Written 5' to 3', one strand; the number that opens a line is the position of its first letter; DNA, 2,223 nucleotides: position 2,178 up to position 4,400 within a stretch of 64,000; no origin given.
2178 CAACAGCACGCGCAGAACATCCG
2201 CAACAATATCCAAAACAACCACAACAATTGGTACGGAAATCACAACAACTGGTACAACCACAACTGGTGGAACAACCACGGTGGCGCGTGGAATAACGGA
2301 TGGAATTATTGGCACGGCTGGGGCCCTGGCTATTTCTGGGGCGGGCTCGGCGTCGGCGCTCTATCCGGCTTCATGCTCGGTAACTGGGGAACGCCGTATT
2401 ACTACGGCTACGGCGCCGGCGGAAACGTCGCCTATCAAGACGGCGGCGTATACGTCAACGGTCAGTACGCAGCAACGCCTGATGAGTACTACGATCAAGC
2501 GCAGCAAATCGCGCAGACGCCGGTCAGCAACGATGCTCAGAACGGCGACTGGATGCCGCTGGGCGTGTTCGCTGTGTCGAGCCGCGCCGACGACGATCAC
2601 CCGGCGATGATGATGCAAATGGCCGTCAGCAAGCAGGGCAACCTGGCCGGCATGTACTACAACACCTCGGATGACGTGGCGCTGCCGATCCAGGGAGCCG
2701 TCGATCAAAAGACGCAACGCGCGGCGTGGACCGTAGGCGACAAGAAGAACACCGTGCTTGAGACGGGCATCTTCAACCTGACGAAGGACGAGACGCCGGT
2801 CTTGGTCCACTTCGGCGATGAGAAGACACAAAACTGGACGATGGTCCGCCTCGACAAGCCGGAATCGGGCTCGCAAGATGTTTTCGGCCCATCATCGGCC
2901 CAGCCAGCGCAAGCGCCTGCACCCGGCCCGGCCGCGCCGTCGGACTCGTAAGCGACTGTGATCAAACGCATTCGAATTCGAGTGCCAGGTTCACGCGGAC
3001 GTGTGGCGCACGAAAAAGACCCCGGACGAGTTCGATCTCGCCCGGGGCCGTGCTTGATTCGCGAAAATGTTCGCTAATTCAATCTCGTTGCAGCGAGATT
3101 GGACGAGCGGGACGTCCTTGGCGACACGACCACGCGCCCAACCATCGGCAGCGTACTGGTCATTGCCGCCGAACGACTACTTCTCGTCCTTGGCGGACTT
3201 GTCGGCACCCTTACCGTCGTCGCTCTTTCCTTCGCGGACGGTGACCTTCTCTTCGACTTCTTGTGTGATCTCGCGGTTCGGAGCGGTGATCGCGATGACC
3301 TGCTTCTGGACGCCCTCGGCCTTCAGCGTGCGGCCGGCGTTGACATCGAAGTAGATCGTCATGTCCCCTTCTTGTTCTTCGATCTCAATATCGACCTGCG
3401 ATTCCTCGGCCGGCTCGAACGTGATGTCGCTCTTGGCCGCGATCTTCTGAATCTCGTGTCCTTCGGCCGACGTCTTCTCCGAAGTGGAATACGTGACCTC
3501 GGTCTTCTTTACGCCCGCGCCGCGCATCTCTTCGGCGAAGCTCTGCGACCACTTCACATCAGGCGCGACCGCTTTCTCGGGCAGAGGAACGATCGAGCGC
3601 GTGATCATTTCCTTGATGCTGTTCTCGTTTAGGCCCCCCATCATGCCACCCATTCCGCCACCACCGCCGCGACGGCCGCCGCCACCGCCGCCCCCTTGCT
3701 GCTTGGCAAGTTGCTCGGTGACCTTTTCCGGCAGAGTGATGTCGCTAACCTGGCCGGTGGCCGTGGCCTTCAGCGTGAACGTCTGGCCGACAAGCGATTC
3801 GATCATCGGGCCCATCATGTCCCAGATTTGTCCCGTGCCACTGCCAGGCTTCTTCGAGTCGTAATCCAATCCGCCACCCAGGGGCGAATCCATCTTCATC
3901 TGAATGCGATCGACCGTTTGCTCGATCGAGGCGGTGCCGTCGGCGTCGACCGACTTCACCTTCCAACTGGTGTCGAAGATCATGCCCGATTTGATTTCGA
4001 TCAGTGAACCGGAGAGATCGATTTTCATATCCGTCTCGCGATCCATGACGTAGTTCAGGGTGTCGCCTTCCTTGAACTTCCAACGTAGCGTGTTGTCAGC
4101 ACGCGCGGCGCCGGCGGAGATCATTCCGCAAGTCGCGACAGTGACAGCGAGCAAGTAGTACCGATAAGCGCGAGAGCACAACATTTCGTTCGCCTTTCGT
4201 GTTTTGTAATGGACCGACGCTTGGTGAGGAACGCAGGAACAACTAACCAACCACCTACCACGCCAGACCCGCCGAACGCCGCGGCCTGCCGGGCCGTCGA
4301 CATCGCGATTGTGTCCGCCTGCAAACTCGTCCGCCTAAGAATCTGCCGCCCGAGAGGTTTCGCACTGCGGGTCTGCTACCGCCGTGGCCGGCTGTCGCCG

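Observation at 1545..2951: Secreted protein with an hnRNP/FUS-like RGG/FGG low-complexity region plus an Asn/Trp/His-rich tract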

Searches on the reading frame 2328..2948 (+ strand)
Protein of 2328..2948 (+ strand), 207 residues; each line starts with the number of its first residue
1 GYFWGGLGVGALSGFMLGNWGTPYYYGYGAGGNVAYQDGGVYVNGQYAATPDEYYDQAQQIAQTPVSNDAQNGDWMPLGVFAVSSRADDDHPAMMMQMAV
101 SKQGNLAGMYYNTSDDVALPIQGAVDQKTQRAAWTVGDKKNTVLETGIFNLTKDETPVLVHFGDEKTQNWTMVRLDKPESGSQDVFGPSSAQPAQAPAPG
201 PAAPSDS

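Call 4: search_protein_families(library=pfam, proteins=[window:2328-2948:+], max_evalue=1)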
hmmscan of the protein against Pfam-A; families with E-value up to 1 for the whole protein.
window:2328-2948:+ (207 aa): 0 families

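Call 5: search_protein_families(library=ncbifam, proteins=[window:2328-2948:+], max_evalue=1)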
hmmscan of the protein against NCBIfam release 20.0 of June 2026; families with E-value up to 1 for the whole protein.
window:2328-2948:+ (207 aa): 0 families

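Call 6: search_solved_structures(query=window:2328-2948:+, max_evalue=10)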
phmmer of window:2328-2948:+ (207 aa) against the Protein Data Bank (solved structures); distinct sequences matched with E-value up to 10: 0.

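Call 7: find_homologous_proteins(query=window:2328-2948:+, max_evalue=0.001)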
Query window:2328-2948:+ (207 aa): 336 proteins with E <= 0.001 among 655 candidates; the best 120 are listed.
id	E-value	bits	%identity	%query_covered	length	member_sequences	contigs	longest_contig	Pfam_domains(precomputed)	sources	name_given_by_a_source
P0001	9.5e-104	364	81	92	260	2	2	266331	-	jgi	-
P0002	2.6e-74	267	95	54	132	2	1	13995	-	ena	-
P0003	1.6e-70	255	96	54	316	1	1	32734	-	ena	-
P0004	1.6e-69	252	64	86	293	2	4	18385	-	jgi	-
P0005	4.2e-56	208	57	82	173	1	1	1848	-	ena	-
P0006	1.4e-55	206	86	47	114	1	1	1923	-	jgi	-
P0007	1.7e-55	206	54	86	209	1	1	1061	-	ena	-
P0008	4.6e-55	205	55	88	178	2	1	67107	-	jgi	jgi:hypothetical protein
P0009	9.5e-55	203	54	82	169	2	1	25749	-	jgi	jgi:hypothetical protein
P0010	3.0e-54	202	56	82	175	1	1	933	-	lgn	-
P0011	9.1e-54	200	54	82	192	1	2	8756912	-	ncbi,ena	-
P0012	1.3e-53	200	88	45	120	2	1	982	-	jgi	-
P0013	2.6e-53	199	53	86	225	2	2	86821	-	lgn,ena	-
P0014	4.6e-53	198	55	79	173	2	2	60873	-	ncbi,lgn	-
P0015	1.8e-52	196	50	86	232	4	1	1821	-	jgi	jgi:hypothetical protein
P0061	5.5e-44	168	50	84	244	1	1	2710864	-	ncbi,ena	-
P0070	2.4e-43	166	50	78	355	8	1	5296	-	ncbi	-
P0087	4.5e-42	162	43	85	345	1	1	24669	-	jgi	jgi:uncharacterized protein (TIGR03000 family)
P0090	6.5e-42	162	50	76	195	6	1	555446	-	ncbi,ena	-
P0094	1.2e-41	161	47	77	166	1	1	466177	-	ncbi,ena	-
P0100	2.3e-41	160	52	75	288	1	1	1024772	-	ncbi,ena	-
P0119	8.9e-41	158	47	82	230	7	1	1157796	-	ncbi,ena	-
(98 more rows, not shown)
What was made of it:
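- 336 word-indexed hits (call 7).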

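Call 17: find_related_loci(query=A1, collection=genome_contigs, flank=6000)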
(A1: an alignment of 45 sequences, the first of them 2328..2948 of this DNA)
Query A1 (207 aa) in genome_contigs; peptide patterns used: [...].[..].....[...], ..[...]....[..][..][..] (x = any residue, [..] = any of these).
600 stretches matched a pattern (row limit reached: there are more); 568 encode a relative of the query (tblastn E <= 1e-3); the best 80 are kept; 80 distinct loci.
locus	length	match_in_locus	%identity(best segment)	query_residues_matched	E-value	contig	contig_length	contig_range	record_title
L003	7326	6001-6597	80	1-200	1e-103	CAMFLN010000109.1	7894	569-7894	MAG: uncultured Planctomycetaceae bacterium isolate SRR12456171_bin.23_metaWRAP_v1.3_MAG genome assembly, contig: ERZ122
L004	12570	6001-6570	64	1-191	1e-80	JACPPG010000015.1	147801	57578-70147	MAG: Planctomycetia bacterium isolate NC_groundwater_621_Pr5_B-0.1um_65_48 alan_book_18_scaffold_52962, whole genome sho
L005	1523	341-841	52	12-179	2e-55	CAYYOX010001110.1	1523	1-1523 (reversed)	MAG TPA_asm: uncultured Planctomycetaceae bacterium isolate SRP179991_co3_33 genome assembly, contig: NODE_52589_length_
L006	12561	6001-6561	48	1-183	1e-53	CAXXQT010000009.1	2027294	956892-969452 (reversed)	MAG: Thermoguttaceae bacterium isolate 6d2dc2d4-6dd0-4c87-b5e3-0172890c642a genome assembly, contig: contig_9, whole gen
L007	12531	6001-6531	49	3-179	2e-52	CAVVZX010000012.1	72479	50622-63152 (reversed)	MAG: uncultured delta proteobacterium isolate MFD01872.bin.2.162 genome assembly, contig: contig_112796, whole genome sh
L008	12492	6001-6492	55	11-175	2e-52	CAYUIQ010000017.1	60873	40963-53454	MAG TPA_asm: uncultured Planctomycetaceae bacterium isolate SRP167671_co1_171 genome assembly, contig: NODE_516_length_6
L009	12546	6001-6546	50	3-183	4e-52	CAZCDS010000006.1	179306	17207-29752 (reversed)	MAG TPA_asm: uncultured Syntrophaceae bacterium isolate SRP323688_co1_111 genome assembly, contig: NODE_147_length_17930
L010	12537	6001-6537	49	2-180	7e-52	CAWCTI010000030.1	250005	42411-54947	MAG: uncultured delta proteobacterium isolate MFD01476.bin.2.13 genome assembly, contig: contig_32638, whole genome shot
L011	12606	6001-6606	43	2-204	9e-51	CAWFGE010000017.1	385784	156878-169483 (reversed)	MAG: uncultured Planctomycetaceae bacterium isolate MFD05684.bin.1.171 genome assembly, contig: contig_48098, whole geno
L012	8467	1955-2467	50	9-179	2e-50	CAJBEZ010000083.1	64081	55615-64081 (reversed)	MAG: uncultured Desulfomonile sp. isolate Loc090721-8-6m_bin-0154 genome assembly, contig: bin-0154:083/120, whole genom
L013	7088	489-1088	46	2-197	4e-50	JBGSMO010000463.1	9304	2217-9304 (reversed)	MAG: Pirellulales bacterium isolate JTS-AC232 k141_1123313, whole genome shotgun sequence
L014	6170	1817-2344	49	2-178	5e-50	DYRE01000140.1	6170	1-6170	MAG TPA_asm: Desulfomonile tiedjei isolate SulCav_GS10_10_46_10 SulCav_GS10_10_25138_length_6170_cov_4_267375, whole gen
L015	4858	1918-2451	49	2-179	3e-50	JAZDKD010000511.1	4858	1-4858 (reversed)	MAG: Pseudomonadota bacterium isolate MEGAHIT-group-0.518 k141_4931730, whole genome shotgun sequence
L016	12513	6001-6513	50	9-179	5e-50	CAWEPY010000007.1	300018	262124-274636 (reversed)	MAG: uncultured delta proteobacterium isolate MFD04716.bin.1.419 genome assembly, contig: contig_29241, whole genome sho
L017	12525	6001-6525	47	3-180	8e-50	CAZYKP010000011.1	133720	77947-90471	MAG TPA_asm: uncultured Pirellulales bacterium isolate SRP128890_co1_145 genome assembly, contig: NODE_152_length_133720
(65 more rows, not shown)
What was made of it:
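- These are Planctomycetota, including cultured Blastopirellula marina, Bremerella, Roseiconus and Aeoliella, plus Desulfomonilaceae (call 17).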

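Call 20: predict_structure(alignment_id=A1)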
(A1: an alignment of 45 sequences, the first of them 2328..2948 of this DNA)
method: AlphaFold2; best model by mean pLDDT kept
length: 207 residues; sequences in the alignment: 45
mean_pLDDT: 81.1   pTM: 0.72
mean pLDDT of the five models: 81.1, 80.6, 80.0, 80.0, 79.1
residues with pLDDT >= 90: 102; 70-90: 58; 50-70: 29; < 50: 18
segments of 3 or more residues with pLDDT < 50: 1-16
pLDDT, mean of each block of 10 residues (from residue 1): 40 51 58 80 89 92 87 89 87 91 94 92 93 93 94 94 92 88 54 67 78
secondary structure, 60 per line:
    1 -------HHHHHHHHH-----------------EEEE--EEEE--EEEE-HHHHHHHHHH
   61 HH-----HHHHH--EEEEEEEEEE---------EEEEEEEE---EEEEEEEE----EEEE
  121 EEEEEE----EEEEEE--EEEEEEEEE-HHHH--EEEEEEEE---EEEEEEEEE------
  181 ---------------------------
elements in order: H8-16 E34-37 E40-43 E46-49 H51-62 H68-72 E75-84 E94-101 E105-112 E117-126 E131-136 E139-147 H149-152 E155-162 E166-174

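Call 22: search_protein_representatives(alignment_id=A1)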
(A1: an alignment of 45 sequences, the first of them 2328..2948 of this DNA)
Query: 45 sequences, 242 profile positions. Proteins with E-value up to 0.001 (for the whole library): 2552; up to 1e-10: 2131; up to 1e-30: 1331. The best 150 are listed.
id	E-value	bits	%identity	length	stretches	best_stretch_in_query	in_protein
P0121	3.3e-96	337.9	-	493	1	15-240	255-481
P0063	8.5e-96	336.5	-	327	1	14-238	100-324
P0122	5.4e-95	333.9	-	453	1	10-234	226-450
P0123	1.9e-94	332.1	-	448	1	12-240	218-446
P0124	3.1e-94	331.4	-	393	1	8-238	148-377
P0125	1.1e-93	329.6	-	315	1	13-232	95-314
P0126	1.7e-92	325.7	-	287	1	8-236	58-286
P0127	4.2e-92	324.4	-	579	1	12-238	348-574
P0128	2.3e-91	322.0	-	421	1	8-233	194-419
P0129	2.5e-91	321.9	-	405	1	10-234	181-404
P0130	4.9e-91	320.9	-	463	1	8-238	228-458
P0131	9.9e-91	319.9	-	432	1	8-234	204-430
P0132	3.9e-90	318.0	-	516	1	15-238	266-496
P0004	7.3e-90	317.1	-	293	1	5-236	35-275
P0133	4.1e-89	314.6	-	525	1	10-236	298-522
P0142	4.6e-87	307.9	-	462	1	13-237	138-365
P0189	3.1e-79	282.3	-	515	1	19-235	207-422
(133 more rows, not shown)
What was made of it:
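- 2,552 clusters at E<=1e-3 and 1,331 at E<=1e-30 in an exhaustive profile search (call 22). The frame continues into a domain conserved in about 2,550 clusters (call 22).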

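Call 23: fold_search(model_id=the predicted structure, library=pdb)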
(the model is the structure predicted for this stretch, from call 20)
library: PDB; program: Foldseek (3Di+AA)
matches with E <= 10: 459; with E <= 0.001: 0
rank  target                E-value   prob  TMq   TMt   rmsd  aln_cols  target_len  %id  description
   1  3o2y_A                1.7e-02  0.77  0.27  0.33   8.2       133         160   10  Structure-function analysis of human L-Prostaglandin D Synthase bound with fatty acid (released 2010-09-22)
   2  4orw_A                1.7e-02  0.72  0.27  0.33   8.2       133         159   12  Three-dimensional structure of the C65A-K59A double mutant of Human lipocalin-type Prostaglandin D Synthase apo-form (released 2014-08-06)
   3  7b29                  1.9e-02  0.89  0.30  0.39   8.5       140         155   12  Complement inhibitor CirpA4 from Rhipicephalus appendiculatus (released 2021-12-08)
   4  4ory_G                2.3e-02  0.75  0.28  0.33   8.2       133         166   10  Three-dimensional structure of the C65A-K59A double mutant of Human lipocalin-type Prostaglandin D Synthase holo, seco (released 2014-08-06)
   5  7q2p_BBB              2.7e-02  0.84  0.29  0.36   6.6       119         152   10  Beta-lactoglobulin mutant FAW (I56F/L39A/M107W) in complex with desipramine (FAW-DSM#2) (released 2022-05-11)
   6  2lfu_MODEL_1_A        2.9e-02  0.51  0.28  0.35  13.4       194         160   12  The structure of a N. meningitides protein targeted for vaccine development (released 2011-10-19)
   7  7qh3_B                3.2e-02  0.84  0.26  0.35  11.7       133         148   10  Crystal structure of the anti-sigma factor RsfG from Streptomyces tsukubaensis NRRL18488 (released 2022-12-21)
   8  1u18_A                3.2e-02  0.77  0.30  0.33   8.7       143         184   11  1.96 A Crystal structure of H60C mutant of nitrophorin complexed with histamine (released 2005-07-26)
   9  4u46_A                3.4e-02  0.98  0.33  0.54   5.8       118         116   19  Crystal structure of an avidin mutant (released 2015-08-05)
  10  4n7c                  3.6e-02  0.91  0.32  0.37   5.3       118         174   13  Structural re-examination of native Bla g 4 (released 2014-05-21)
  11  7b28_F                4.2e-02  0.91  0.33  0.43   8.0       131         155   11  Complement inhibitor CirpA3 from Rhipicephalus pulchellus (released 2021-12-08)
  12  7p4z_A                4.7e-02  0.98  0.34  0.57   5.5       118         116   17  Crystal structure of avidin from hen egg white in space group C2 (released 2021-08-25)
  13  7q2o_AAA              4.7e-02  0.80  0.30  0.37   8.0       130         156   11  Beta-lactoglobulin mutant FAW (I56F/L39A/M107W) in complex with desipramine (FAW-DSM#1) (released 2022-05-11)
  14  4ory_H                5.3e-02  0.57  0.27  0.34   8.4       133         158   11  Three-dimensional structure of the C65A-K59A double mutant of Human lipocalin-type Prostaglandin D Synthase holo, seco (released 2014-08-06)
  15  4ory_C                5.6e-02  0.41  0.24  0.29   8.4       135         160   11  Three-dimensional structure of the C65A-K59A double mutant of Human lipocalin-type Prostaglandin D Synthase holo, seco (released 2014-08-06)
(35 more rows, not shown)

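Call 49: search_solved_structures(query=A1, max_evalue=10)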
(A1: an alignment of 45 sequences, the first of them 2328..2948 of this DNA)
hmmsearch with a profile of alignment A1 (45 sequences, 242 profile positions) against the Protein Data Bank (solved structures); distinct sequences matched with E-value up to 10: 0.
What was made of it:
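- Closest known: TP0751. Different: There is no sequence similarity (calls 6, 49).
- Tried and rejected: I also ran phmmer and a profile against PDB sequences (calls 6, 49).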

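Call 57: list_cluster_members(proteins=[P0011, P0061, P0100, P0119, P0094, P0090, P0070])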
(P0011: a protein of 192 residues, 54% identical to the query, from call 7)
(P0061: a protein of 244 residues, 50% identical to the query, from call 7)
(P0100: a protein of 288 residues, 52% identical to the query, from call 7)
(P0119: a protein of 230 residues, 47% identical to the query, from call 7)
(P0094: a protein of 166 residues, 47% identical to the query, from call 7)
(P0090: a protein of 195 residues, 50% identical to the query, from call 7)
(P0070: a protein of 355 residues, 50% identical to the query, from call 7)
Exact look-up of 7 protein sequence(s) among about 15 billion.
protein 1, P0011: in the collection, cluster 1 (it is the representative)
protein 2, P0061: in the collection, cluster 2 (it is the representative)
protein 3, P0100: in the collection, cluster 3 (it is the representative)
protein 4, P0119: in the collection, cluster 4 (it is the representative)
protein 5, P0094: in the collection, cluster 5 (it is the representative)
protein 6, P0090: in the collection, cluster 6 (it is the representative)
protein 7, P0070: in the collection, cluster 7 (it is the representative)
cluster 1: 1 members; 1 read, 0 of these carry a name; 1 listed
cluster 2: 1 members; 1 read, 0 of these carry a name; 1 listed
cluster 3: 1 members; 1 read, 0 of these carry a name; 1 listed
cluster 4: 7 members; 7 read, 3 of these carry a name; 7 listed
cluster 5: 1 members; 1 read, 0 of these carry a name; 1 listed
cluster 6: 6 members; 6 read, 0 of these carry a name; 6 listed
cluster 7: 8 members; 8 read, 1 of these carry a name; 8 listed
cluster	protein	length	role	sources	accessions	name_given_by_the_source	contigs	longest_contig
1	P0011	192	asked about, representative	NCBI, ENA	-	-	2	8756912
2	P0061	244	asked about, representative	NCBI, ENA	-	-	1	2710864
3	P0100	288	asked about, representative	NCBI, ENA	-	-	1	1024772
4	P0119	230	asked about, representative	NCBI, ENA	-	-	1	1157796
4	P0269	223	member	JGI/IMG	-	hypothetical protein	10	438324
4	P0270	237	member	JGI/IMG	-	hypothetical protein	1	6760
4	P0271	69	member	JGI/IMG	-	hypothetical protein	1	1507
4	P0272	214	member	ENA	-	-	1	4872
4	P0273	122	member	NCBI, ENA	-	-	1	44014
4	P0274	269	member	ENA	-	-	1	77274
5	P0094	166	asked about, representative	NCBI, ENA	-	-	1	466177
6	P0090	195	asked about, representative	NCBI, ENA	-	-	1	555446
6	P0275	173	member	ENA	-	-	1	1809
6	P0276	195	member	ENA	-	-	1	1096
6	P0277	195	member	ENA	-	-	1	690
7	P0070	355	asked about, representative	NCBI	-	-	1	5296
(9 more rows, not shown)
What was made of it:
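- Tried and rejected: All entries are 'hypothetical protein' or unnamed (calls 7, 57).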

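Call 59: search_protein_families(library=ncbifam, proteins=[P0142, P0189, P0087], max_evalue=0.01)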
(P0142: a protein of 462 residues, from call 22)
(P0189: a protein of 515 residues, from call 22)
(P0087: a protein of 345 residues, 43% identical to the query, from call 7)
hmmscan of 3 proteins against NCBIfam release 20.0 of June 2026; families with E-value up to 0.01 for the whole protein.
P0142 (462 aa): 1 family
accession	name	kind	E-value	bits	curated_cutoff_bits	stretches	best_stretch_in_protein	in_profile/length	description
TIGR03000.1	plancto_dom_1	domain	4.2e-23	81.1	43.1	1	383-457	2-75/75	TIGR03000 domain-containing protein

P0189 (515 aa): 1 family
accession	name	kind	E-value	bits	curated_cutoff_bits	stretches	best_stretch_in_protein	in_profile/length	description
TIGR03000.1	plancto_dom_1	domain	9.8e-22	76.7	43.1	1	439-513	2-75/75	TIGR03000 domain-containing protein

P0087 (345 aa): 1 family
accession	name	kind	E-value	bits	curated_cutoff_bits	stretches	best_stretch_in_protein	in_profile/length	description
TIGR03000.1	plancto_dom_1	domain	4.2e-24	84.2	43.1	1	267-340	2-75/75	TIGR03000 domain-containing protein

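Call 65: find_encoding_contigs(protein=P0011, flank=6000, max_places=2)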
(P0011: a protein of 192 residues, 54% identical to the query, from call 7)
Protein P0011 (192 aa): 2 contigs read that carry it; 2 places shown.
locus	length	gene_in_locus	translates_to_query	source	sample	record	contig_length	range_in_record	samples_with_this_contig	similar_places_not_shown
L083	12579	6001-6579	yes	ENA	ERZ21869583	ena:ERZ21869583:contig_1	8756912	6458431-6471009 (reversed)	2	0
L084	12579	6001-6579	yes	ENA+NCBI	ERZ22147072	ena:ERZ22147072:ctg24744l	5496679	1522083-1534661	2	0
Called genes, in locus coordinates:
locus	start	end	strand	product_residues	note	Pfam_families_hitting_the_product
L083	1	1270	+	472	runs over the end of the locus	PF08305:NPCBM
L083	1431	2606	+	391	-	PF13579:Glyco_trans_4_4 (weak), PF02350:Epimerase_2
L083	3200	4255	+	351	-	PF13577:SnoaL_4 (weak), PF12680:SnoaL_2, PF13474:SnoaL_3 (faint), PF14534:DUF4440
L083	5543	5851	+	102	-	-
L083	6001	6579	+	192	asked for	-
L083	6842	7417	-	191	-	-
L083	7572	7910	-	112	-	-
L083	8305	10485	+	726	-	PF21231:GH141_M (weak), PF13229:Beta_helix (weak)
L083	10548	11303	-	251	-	PF00753:Lactamase_B, PF13483:Lactamase_B_3 (weak), PF23023:Anti-Pycsar_Apyc1, PF12706:Lactamase_B_2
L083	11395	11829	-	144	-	-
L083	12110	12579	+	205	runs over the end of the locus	PF02622:DUF179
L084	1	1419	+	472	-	PF08305:NPCBM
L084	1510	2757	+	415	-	PF02350:Epimerase_2, PF13579:Glyco_trans_4_4 (weak)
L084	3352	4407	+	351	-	PF13577:SnoaL_4 (weak), PF12680:SnoaL_2, PF14534:DUF4440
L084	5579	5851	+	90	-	-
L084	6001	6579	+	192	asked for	-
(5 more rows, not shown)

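Call 66: find_encoding_contigs(protein=P0100, flank=6000, max_places=2)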
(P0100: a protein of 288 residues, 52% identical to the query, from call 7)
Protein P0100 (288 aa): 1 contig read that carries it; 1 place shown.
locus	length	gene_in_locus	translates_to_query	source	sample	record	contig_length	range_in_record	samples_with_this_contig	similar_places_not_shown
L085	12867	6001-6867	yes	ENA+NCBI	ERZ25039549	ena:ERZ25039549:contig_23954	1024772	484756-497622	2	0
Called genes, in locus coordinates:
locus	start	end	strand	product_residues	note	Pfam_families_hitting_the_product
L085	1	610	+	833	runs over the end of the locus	PF01011:PQQ (faint), PF13360:PQQ_2, PF13570:Beta-prop_ACSF4, PF13360:PQQ_2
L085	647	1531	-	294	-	PF20434:BD-FAE, PF07859:Abhydrolase_3, PF01738:DLH (faint), PF00326:Peptidase_S9 (faint)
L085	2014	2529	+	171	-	PF11181:YflT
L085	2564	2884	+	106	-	-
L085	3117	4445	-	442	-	PF07992:Pyr_redox_2, PF00070:Pyr_redox, PF22366:NDH2_C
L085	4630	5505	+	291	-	PF03631:Virul_fac_BrkB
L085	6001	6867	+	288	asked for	-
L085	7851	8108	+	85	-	-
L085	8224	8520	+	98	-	-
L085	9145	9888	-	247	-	-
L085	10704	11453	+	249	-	PF04555:XhoI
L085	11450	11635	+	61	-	-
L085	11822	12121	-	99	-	PF02627:CMD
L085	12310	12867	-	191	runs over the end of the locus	-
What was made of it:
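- P0100 on a 1-Mb contig is one example (call 66).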

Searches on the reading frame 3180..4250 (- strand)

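Call 4: search_protein_families(library=pfam, proteins=[window:3180-4250:-], max_evalue=1)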
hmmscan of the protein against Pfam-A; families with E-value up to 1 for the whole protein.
window:3180-4250:- (357 aa): 1 family
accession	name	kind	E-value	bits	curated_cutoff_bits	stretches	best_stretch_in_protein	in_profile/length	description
PF19777.4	DUF6263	-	5.5e-15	56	26.7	1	104-304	1-190/196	Family of unknown function (DUF6263)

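Call 5: search_protein_families(library=ncbifam, proteins=[window:3180-4250:-], max_evalue=1)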
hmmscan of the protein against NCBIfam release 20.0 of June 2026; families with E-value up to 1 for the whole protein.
window:3180-4250:- (357 aa): 0 families
